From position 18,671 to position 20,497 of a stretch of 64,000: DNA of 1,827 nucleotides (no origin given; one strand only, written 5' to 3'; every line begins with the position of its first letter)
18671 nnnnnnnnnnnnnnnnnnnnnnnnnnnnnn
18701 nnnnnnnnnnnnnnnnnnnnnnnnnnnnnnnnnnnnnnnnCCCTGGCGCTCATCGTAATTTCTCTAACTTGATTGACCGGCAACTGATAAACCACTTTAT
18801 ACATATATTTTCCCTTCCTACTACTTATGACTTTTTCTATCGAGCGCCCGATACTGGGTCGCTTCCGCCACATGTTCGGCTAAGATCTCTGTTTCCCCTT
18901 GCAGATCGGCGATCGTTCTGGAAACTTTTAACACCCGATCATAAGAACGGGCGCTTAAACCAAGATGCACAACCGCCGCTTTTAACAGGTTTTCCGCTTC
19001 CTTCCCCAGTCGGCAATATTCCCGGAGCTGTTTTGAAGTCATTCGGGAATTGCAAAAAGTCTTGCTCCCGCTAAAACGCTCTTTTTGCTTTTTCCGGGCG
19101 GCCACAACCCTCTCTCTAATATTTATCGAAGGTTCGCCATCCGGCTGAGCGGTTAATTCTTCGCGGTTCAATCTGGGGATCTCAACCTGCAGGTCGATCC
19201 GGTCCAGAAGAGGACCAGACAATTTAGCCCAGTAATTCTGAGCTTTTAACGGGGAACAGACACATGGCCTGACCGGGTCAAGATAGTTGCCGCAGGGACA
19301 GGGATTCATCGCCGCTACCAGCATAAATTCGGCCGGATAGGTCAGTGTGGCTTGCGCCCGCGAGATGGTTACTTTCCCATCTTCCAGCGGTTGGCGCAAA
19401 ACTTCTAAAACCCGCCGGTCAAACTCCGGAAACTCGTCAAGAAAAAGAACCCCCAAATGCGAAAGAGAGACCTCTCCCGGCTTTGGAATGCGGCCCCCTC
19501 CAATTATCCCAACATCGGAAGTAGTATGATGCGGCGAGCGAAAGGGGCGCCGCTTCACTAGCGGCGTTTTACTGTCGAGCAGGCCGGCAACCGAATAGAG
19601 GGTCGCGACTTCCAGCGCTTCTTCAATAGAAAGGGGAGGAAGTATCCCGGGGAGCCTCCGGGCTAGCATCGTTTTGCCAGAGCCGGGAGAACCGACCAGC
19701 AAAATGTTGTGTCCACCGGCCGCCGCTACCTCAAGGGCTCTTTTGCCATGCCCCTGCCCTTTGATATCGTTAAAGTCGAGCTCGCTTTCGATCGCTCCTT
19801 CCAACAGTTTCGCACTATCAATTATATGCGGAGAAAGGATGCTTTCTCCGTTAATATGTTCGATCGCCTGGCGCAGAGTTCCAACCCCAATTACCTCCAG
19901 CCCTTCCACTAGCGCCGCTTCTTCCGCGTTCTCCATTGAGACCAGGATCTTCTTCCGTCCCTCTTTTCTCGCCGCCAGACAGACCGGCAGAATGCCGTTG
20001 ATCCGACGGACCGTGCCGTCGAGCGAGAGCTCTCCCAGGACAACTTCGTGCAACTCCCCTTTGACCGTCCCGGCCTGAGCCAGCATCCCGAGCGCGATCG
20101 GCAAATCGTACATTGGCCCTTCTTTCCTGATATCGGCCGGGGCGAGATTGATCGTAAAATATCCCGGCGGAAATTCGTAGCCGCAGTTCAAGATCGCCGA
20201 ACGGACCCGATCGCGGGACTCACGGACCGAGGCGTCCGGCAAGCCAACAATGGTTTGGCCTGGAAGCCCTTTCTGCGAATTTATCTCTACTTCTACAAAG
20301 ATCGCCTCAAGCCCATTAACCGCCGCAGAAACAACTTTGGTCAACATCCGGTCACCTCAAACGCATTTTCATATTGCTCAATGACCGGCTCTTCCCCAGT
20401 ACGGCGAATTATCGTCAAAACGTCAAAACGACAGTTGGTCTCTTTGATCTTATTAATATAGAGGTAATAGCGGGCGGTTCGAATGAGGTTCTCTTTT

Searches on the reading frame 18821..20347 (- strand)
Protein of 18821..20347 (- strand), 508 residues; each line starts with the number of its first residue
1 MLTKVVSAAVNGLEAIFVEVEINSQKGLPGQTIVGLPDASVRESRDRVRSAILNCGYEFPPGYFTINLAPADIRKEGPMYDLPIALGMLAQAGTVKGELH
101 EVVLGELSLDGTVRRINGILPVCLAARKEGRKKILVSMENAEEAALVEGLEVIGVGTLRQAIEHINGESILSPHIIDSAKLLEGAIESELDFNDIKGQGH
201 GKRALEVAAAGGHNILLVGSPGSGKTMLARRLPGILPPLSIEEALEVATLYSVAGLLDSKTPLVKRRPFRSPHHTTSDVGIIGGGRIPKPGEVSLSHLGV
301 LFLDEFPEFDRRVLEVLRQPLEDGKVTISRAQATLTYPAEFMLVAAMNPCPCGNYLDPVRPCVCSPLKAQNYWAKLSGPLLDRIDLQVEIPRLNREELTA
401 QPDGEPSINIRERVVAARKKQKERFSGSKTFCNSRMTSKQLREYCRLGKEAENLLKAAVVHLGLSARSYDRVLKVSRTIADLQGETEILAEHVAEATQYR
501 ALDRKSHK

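Call 33: search_protein_families(library=pfam, proteins=[window:18821-20347:-], max_evalue=0.0001)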
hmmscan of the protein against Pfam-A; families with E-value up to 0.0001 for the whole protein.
window:18821-20347:- (508 aa): 5 families
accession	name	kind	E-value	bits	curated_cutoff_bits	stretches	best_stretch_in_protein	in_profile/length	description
PF01078.27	Mg_chelatase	-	7e-96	320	20.3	1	191-397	1-206/207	Magnesium chelatase, subunit ChlI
PF13541.12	ChlI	-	9.1e-43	145.5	27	1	20-140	1-121/121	Subunit ChlI of Mg-chelatase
PF13335.12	Mg_chelatase_C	-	4e-33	114.3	26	1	404-500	1-94/94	Magnesium chelatase, subunit ChlI C-terminal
PF07728.20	AAA_5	-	4.7e-09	36.8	22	0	299-357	68-132/139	AAA domain (dynein-related subfamily)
PF00493.29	MCM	-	2.7e-08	33.6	23.3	1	289-356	113-179/224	MCM P-loop domain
